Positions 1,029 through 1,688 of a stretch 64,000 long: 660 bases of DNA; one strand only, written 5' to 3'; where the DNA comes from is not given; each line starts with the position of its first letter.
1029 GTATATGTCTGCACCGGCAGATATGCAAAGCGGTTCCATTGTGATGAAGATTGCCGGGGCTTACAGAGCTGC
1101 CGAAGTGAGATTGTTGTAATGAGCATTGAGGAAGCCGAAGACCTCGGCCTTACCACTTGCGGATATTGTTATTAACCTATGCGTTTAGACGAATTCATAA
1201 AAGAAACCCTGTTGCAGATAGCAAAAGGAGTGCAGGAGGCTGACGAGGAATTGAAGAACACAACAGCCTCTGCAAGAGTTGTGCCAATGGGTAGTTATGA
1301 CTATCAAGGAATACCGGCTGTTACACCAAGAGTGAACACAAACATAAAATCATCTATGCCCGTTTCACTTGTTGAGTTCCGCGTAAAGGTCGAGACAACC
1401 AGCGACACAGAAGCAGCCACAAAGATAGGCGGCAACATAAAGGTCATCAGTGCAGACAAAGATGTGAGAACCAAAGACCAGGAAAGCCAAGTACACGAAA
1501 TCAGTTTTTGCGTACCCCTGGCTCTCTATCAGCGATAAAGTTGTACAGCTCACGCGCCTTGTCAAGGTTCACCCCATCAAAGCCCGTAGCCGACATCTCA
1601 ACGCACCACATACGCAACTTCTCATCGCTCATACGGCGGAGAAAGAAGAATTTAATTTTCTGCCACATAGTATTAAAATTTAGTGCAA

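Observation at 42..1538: Four-gene plus-strand cassette next to attP/int: two paralogous 4-TM proteins, a Cys-rich lipoprotein and a Trypco2-like protein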

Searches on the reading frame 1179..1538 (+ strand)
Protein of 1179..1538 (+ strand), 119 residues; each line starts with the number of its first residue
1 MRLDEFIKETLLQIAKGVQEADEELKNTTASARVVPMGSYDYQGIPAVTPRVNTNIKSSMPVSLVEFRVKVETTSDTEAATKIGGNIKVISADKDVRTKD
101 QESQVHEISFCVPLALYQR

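Call 3: search_protein_families(library=pfam, proteins=[window:1179-1538:+], max_evalue=1)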
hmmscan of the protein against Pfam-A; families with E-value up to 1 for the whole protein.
window:1179-1538:+ (119 aa): 0 families

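Call 4: search_protein_families(library=phrogs, proteins=[window:1179-1538:+], max_evalue=1)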
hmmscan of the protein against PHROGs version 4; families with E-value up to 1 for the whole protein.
window:1179-1538:+ (119 aa): 0 families

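Call 5: search_protein_families(library=padloc, proteins=[window:1179-1538:+], max_evalue=1)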
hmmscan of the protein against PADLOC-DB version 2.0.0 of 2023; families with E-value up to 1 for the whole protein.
window:1179-1538:+ (119 aa): 1 family
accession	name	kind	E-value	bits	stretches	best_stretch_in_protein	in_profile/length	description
PDLC04092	SIR2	-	0.02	12.3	1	18-82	216-275/318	-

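Call 6: search_protein_families(library=ncbifam, proteins=[window:1179-1538:+], max_evalue=1)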
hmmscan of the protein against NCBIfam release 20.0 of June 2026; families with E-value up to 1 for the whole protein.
window:1179-1538:+ (119 aa): 0 families

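Call 12: find_encoding_contigs(protein=window:1179-1538:+, flank=10000, max_places=8)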
Protein window:1179-1538:+ (119 aa): no gene with exactly this product is on record in the collection.

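Call 14: find_related_loci(query=window:1179-1538:+, collection=viral_contigs, flank=6000)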
Query window:1179-1538:+ (119 aa) in viral_contigs; peptide patterns used: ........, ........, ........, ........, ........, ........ (x = any residue, [..] = any of these).
14 stretches matched a pattern, but none encodes a relative of the query by tblastn (E <= 1e-3).

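Call 16: find_homologous_proteins(query=window:1179-1538:+, max_evalue=0.01)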
Query window:1179-1538:+ (119 aa): 21 proteins with E <= 0.01 among 29 candidates.
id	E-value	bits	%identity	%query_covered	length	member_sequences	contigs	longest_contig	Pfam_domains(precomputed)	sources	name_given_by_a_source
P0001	1.5e-66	239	97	100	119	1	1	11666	-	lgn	-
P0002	7.4e-66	237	96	100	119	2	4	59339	-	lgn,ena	-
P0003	1.1e-65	236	96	100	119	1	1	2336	-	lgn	-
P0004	3.0e-65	235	93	100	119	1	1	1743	-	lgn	-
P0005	7.4e-65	233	94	100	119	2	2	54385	-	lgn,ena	-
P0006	2.0e-64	232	94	100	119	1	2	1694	-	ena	-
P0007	7.0e-61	221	88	100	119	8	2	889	-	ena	-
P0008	1.4e-56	207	82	100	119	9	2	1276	-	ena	-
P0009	6.9e-56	205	83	100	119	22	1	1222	-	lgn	-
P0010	2.5e-55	203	85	99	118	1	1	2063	-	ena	-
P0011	2.7e-55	203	81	100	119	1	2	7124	-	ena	-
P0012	2.4e-54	200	83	97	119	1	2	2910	-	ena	-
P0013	2.2e-49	184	72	100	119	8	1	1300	-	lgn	-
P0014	1.2e-48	181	70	100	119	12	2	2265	-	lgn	-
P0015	6.9e-30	121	89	59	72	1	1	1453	-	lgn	-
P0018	8.2e-4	37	38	99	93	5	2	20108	-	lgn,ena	-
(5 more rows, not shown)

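Call 18: find_encoding_contigs(protein=P0002, flank=8000, max_places=4)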
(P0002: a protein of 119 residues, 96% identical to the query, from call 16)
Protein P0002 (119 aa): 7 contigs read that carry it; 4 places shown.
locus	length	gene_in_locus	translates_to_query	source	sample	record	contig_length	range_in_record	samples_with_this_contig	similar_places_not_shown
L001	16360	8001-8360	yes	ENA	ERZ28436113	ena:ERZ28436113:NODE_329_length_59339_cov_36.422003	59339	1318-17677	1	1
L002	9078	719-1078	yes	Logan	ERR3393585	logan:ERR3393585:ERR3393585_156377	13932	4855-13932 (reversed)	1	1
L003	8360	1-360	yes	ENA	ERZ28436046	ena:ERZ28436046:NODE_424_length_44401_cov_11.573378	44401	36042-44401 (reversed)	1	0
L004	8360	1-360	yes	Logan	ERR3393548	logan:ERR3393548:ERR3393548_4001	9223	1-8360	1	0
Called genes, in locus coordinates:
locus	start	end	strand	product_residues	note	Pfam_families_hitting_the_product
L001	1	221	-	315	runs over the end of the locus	PF14297:Lin1244_N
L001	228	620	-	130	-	PF05766:NinG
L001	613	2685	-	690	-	PF12705:PDDEXK_1, PF17854:FtsK_alpha, PF01580:FtsK_SpoIIIE, PF01935:DUF87 (weak)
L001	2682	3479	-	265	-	-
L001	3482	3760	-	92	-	-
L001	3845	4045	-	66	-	-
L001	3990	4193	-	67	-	-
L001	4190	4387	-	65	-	-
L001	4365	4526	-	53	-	-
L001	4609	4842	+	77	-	-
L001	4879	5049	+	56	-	-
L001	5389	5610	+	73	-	-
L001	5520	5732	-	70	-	-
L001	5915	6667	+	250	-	-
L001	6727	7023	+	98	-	-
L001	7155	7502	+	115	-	-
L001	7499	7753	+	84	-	-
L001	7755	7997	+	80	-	-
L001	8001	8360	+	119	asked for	-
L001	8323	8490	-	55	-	-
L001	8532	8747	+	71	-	-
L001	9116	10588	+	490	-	-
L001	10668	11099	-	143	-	-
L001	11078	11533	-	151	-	-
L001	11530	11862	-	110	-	-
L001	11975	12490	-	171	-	PF25223:DUF7841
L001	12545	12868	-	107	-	-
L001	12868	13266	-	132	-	-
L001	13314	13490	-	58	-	-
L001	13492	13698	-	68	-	-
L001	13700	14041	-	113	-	-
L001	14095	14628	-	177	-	-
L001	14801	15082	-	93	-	-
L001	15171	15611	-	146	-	-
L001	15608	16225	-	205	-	-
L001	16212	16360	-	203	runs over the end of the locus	-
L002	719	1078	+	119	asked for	-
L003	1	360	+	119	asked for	?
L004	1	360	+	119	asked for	?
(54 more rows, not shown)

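Call 19: find_encoding_contigs(protein=P0018, flank=8000, max_places=4)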
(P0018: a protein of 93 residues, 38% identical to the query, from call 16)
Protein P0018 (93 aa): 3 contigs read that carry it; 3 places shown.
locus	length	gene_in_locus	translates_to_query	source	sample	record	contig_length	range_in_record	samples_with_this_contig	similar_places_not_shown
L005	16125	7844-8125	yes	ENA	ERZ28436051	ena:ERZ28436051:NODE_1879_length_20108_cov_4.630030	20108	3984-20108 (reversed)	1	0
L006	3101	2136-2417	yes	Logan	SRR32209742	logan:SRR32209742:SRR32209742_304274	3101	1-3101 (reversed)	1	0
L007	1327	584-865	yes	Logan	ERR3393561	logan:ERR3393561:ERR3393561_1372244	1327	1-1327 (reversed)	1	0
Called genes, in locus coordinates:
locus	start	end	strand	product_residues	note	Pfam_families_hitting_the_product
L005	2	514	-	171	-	?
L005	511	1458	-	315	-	PF14297:Lin1244_N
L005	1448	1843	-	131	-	PF05766:NinG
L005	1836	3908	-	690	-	PF12705:PDDEXK_1, PF17854:FtsK_alpha, PF01580:FtsK_SpoIIIE, PF01935:DUF87 (weak)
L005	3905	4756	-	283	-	PF03837:RecT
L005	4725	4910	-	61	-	-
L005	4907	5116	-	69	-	-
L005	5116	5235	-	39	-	-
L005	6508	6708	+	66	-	-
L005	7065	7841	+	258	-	-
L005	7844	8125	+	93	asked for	-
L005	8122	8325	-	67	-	-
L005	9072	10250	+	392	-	PF17293:Arm-DNA-bind_5 (weak), PF13102:Phage_int_SAM_5, PF00589:Phage_integrase (weak)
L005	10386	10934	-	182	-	-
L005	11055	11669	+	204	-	-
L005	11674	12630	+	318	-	-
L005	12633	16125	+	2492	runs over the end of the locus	?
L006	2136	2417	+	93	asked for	-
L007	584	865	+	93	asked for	-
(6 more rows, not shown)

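Call 24: search_protein_families(library=pfam, alignment_id=A1, max_evalue=10)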
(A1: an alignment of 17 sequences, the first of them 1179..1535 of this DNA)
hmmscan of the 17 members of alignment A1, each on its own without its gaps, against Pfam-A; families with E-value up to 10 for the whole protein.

A. member 1, window:1179-1535:+ (119 aa): 0 families

B. families by the number of members that match (of 17 scanned): 3 families
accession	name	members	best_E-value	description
PF14431.12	YwqJ-deaminase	2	0.01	YwqJ-like deaminase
PF18637.7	AUDH_Cupin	1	0.14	Aldos-2-ulose dehydratase/isomerase (AUDH) Cupin domain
PF07090.17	GATase1_like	1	0.25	Putative glutamine amidotransferase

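Call 25: search_solved_structures(query=A1, max_evalue=10, show_alignments=2)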
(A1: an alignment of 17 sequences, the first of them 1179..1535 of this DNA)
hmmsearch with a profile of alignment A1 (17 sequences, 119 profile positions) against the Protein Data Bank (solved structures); distinct sequences matched with E-value up to 10: 1.
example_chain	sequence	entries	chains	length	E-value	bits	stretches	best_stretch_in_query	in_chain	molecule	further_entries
7ui2_A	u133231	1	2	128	0.9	13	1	21-69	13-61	SP15 protein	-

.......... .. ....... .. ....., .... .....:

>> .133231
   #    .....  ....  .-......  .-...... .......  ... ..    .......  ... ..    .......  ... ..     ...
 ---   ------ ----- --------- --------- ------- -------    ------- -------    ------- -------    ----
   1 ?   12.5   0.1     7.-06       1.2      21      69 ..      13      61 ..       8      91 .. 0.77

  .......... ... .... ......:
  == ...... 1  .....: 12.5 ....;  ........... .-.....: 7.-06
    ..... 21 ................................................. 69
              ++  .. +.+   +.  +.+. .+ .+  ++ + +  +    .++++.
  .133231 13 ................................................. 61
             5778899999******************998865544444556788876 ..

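Call 39: search_protein_families(library=pfam, proteins=[L001:5915-6667:+, L001:6727-7023:+, L001:7155-7502:+, L001:7499-7753:+, L005:7065-7841:+], max_evalue=0.1)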
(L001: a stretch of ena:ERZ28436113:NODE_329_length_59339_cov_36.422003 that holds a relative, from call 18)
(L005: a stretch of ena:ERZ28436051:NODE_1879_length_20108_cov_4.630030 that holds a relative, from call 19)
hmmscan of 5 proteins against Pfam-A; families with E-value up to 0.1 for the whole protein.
L001:5915-6667:+ (250 aa): 1 family
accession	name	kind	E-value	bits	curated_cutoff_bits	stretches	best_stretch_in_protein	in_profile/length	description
PF00717.28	Peptidase_S24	-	0.00058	20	23.3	1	149-238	25-108/116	Peptidase S24-like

L001:6727-7023:+ (98 aa): 1 family
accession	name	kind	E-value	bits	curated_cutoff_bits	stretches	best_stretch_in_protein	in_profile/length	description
PF24677.1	DUF7657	-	0.012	14.8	26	1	38-85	204-253/401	Domain of unknown function (DUF7657)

L001:7155-7502:+ (115 aa): 1 family
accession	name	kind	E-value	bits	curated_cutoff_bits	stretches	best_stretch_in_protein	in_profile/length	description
PF06022.16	Cir_Bir_Yir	-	0.08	12.8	25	0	53-106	202-256/259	Plasmodium variant antigen protein Cir/Yir/Bir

L001:7499-7753:+ (84 aa): 0 families

L005:7065-7841:+ (258 aa): 5 families
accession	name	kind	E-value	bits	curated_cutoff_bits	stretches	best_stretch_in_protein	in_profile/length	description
PF00717.28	Peptidase_S24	-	0.00011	22.3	23.3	1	155-245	22-109/116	Peptidase S24-like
PF07754.17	HVO_2753_ZBP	-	0.0051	17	33.2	1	100-118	8-26/46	Small zinc finger protein HVO_2753-like, Zn-binding pocket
PF13717.11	Zn_ribbon_4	-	0.019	15.3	30.3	1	102-118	19-35/36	zinc-ribbon domain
PF13248.11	Zn_ribbon_3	-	0.021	14.7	27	1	108-119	2-13/26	zinc-ribbon domain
PF13719.11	Zn_ribbon_5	-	0.099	12.9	29.3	0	101-118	18-35/37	zinc-ribbon domain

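Call 40: search_protein_families(library=phrogs, proteins=[L001:5915-6667:+, L001:6727-7023:+, L001:7155-7502:+, L001:7499-7753:+, L005:7065-7841:+], max_evalue=0.1)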
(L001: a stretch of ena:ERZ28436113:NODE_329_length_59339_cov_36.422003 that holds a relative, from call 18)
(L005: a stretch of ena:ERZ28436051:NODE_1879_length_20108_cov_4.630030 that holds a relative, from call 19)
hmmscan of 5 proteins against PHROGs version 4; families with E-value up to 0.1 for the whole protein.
L001:5915-6667:+ (250 aa): 4 families
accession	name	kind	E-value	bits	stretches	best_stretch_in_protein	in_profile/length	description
phrog_4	-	transcription regulation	2.5e-10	40.9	1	1-238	133-326/400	transcriptional repressor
phrog_8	-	transcription regulation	1.1e-06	29.3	1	4-97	161-235/346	transcriptional regulator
phrog_2328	-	transcription regulation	0.0019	19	1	3-68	14-81/128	transcriptional repressor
phrog_9710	-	unknown function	0.0043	18.1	1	41-72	56-86/95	-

L001:6727-7023:+ (98 aa): 0 families

L001:7155-7502:+ (115 aa): 1 family
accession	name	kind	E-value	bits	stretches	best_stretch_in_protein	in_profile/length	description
phrog_17980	-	unknown function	0.049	14.8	0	9-46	26-63/77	-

L001:7499-7753:+ (84 aa): 0 families

L005:7065-7841:+ (258 aa): 5 families
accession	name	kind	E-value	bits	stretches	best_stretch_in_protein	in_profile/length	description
phrog_4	-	transcription regulation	2.2e-10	41.1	1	5-256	137-338/400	transcriptional repressor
phrog_8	-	transcription regulation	6.6e-05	23.5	1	13-71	166-225/346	transcriptional regulator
phrog_9188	-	unknown function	0.018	16.3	1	102-121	32-51/70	-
phrog_147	-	transcription regulation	0.024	16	1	1-65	1-70/100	transcriptional regulator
phrog_4779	-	transcription regulation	0.082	14.4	0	6-50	4-49/98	transcriptional regulator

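Call 41: predict_structure(alignment_id=A1)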
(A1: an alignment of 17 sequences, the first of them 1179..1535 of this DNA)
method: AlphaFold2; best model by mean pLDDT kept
length: 119 residues; sequences in the alignment: 17
mean_pLDDT: 46.4   pTM: 0.27
mean pLDDT of the five models: 46.4, 44.4, 42.6, 41.2, 41.1
residues with pLDDT >= 90: 0; 70-90: 2; 50-70: 35; < 50: 82
segments of 3 or more residues with pLDDT < 50: 28-64, 71-74, 77-107, 113-119
pLDDT, mean of each block of 10 residues (from residue 1): 61 67 50 38 39 40 52 48 44 31 45 44
secondary structure, 60 per line:
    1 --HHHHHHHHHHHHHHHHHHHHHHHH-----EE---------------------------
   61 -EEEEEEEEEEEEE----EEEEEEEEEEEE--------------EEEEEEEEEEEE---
elements in order: H3-26 E62-74 E79-90 E105-116

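Call 44: search_protein_representatives(alignment_id=A1)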
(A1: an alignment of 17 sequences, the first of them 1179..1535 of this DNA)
Query: 17 sequences, 119 profile positions. Proteins with E-value up to 0.001 (for the whole library): 1087; up to 1e-10: 22; up to 1e-30: 1. The best 150 are listed.
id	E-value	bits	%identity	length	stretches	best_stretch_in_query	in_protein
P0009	1.5e-62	225.3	-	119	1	1-119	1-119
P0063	4.2e-21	91.5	-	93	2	52-119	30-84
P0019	1.2e-19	86.8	-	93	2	1-29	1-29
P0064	9.3e-18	80.7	-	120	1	1-118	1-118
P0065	2.8e-15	72.7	-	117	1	1-118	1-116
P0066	1.6e-13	67.1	-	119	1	1-118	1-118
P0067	4.8e-13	65.5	-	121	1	1-118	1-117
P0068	1.2e-12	64.2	-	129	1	3-117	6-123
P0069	1.6e-12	63.8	-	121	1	1-117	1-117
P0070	2.5e-12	63.2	-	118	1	1-118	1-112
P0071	3.1e-12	62.9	-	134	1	1-118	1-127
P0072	5.6e-12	62.1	-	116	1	1-115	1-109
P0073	1.1e-11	61.1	-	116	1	1-116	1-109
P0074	3.6e-11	59.5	-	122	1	1-117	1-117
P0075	3.7e-11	59.4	-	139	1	2-117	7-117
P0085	2.0e-10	57.1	-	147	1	1-116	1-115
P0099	9.9e-10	54.8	-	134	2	1-117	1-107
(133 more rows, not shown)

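Call 48: search_protein_families(library=pfam, alignment_id=A3, max_evalue=0.01)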
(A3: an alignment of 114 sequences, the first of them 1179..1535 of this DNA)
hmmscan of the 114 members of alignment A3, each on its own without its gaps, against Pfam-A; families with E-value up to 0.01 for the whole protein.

A. member 1, window:1179-1535:+ (119 aa): 0 families

B. families by the number of members that match (of 114 scanned): 3 families
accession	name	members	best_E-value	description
PF19631.4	Trypco2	42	1.5e-05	Trypsin-co-occurring domain 2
PF18368.7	Ig_GlcNase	1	0.0048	Exo-beta-D-glucosaminidase Ig-fold domain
PF05307.16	Bundlin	1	0.005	Bundlin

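Call 49: search_solved_structures(query=A3, max_evalue=1, show_alignments=2)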
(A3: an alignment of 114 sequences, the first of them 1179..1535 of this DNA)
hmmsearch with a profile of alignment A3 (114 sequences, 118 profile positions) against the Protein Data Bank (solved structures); distinct sequences matched with E-value up to 1: 0.

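Call 57: find_encoding_contigs(protein=P0065, flank=6000, max_places=3)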
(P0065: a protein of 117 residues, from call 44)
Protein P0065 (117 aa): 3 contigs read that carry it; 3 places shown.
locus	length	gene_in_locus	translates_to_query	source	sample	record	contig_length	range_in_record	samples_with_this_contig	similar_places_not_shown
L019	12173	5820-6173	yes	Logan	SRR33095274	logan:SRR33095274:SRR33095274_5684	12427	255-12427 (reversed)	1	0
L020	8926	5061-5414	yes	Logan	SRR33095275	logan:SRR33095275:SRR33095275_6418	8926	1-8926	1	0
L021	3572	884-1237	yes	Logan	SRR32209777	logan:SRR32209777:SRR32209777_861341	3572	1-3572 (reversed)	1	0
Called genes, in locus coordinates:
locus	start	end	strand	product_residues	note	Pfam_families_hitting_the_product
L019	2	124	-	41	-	?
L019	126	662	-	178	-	PF05565:Sipho_Gp157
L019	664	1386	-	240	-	-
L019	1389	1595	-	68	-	-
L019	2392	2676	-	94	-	-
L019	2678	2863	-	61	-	-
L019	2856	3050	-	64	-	-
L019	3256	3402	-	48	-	-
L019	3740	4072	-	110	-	-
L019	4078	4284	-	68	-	-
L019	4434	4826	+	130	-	-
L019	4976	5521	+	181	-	-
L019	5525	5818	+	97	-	PF07022:Phage_CI_repr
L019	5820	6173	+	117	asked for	-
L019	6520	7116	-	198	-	-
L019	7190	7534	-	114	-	-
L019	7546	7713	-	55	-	-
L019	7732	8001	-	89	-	-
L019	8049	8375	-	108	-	-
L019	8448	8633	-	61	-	-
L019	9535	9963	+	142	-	-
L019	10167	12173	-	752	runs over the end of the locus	?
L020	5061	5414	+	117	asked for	-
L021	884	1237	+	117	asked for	-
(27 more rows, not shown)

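Call 77: search_protein_families(library=pfam, proteins=[P0063, P0064, P0065, P0066, P0067, P0068, P0069, P0070, P0071, P0075], max_evalue=1)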
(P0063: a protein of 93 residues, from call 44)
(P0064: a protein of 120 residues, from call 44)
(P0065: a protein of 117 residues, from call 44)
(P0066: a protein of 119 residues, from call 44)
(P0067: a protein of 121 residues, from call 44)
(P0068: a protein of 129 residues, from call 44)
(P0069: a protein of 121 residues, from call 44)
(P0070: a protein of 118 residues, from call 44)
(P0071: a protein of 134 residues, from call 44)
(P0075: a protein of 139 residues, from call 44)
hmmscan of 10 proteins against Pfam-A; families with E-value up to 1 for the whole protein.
P0063 (93 aa): 0 families

P0064 (120 aa): 0 families

P0065 (117 aa): 1 family
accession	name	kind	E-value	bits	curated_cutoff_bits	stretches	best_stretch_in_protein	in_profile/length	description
PF21751.2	DACNV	-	0.094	13.3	27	1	53-114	8-63/98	Probable sensor domain DACNV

P0066 (119 aa): 2 families
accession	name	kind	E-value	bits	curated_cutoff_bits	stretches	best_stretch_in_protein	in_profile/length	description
PF19631.4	Trypco2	-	0.094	13.4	24.2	1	64-102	33-68/78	Trypsin-co-occurring domain 2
PF14240.11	YHYH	-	0.1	13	25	1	38-83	99-146/193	YHYH protein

P0067 (121 aa): 2 families
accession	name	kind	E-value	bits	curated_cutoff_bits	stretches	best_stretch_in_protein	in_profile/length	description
PF00483.29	NTP_transferase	-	0.025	14.6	21.2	1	4-63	110-168/245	Nucleotidyl transferase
PF19631.4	Trypco2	-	0.16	12.7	24.2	1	68-109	35-74/78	Trypsin-co-occurring domain 2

P0068 (129 aa): 1 family
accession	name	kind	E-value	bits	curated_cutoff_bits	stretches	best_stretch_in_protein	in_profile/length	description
PF19631.4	Trypco2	-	0.0067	17.1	24.2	1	62-118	28-76/78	Trypsin-co-occurring domain 2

P0069 (121 aa): 0 families

P0070 (118 aa): 1 family
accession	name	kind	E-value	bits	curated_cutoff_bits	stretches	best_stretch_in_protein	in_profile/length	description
PF19631.4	Trypco2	-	0.025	15.3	24.2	1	23-102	12-72/78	Trypsin-co-occurring domain 2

P0071 (134 aa): 0 families

P0075 (139 aa): 2 families
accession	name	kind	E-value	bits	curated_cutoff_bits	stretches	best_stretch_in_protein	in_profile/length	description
PF19631.4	Trypco2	-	0.021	15.5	24.2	1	63-110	28-74/78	Trypsin-co-occurring domain 2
PF07606.16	DUF1569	-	0.18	12.4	21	1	33-84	31-80/152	Protein of unknown function (DUF1569)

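Call 78: find_related_loci(query=A1, collection=viral_contigs, flank=5000)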
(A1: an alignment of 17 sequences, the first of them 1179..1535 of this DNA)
Query A1 (119 aa) in viral_contigs; peptide patterns used: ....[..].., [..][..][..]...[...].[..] (x = any residue, [..] = any of these).
312 stretches matched a pattern, but none encodes a relative of the query by tblastn (E <= 1e-3).

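Call 80: search_dna_similar(query=window:1179-1535:+, collection=phages, mode=protein, max_evalue=0.01, max_rows=20)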
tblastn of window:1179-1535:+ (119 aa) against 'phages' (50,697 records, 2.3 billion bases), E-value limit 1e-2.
Records with a match: 1; places in all: 1; records where one place covers at least 80% of the query: 1.
Best place of each record, by identity: <60% 1.
By first word of the organism name: Porphyromonas 1.
By host as written in the record: Porphyromonas gingivalis EM3 1.
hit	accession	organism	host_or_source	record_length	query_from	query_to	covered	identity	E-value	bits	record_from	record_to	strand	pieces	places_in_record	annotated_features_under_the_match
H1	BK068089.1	Porphyromonas phage phage006a_EM3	Porphyromonas gingivalis EM3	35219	1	116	97%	35.9%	3e-5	47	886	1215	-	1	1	hypothetical protein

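Call 82: get_annotated_region(hit=H1, flank=6000)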
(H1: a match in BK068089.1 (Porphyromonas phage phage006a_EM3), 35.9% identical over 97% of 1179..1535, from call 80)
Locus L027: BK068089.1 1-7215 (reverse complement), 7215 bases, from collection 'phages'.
description: TPA_asm: Porphyromonas phage phage006a_EM3 genomic sequence.
organism: Porphyromonas phage phage006a_EM3 (NCBI taxid 3154098)
taxonomy: Viruses
host: Porphyromonas gingivalis EM3; source: -; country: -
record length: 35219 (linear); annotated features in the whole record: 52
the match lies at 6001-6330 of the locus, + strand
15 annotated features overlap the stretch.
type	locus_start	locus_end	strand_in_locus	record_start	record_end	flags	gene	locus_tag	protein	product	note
CDS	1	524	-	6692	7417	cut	-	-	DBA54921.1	ATPase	-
CDS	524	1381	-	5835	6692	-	-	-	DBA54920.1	transposase activator, Mu B-like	-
CDS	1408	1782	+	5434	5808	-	-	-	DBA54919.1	hypothetical protein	-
CDS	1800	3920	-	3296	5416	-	-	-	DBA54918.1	transposase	-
CDS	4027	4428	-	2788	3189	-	-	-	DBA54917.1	hypothetical protein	-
CDS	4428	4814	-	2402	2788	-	-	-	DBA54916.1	hypothetical protein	-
CDS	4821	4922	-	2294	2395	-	-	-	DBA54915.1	hypothetical protein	-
CDS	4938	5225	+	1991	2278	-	-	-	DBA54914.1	hypothetical protein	-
CDS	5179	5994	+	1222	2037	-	-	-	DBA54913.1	repressor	-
CDS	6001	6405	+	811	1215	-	-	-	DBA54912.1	hypothetical protein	-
CDS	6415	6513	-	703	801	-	-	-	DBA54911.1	hypothetical protein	-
CDS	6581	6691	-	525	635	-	-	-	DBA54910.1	hypothetical protein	-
CDS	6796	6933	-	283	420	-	-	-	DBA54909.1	hypothetical protein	-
CDS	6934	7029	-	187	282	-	-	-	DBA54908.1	hypothetical protein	-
CDS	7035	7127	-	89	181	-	-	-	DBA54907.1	hypothetical protein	-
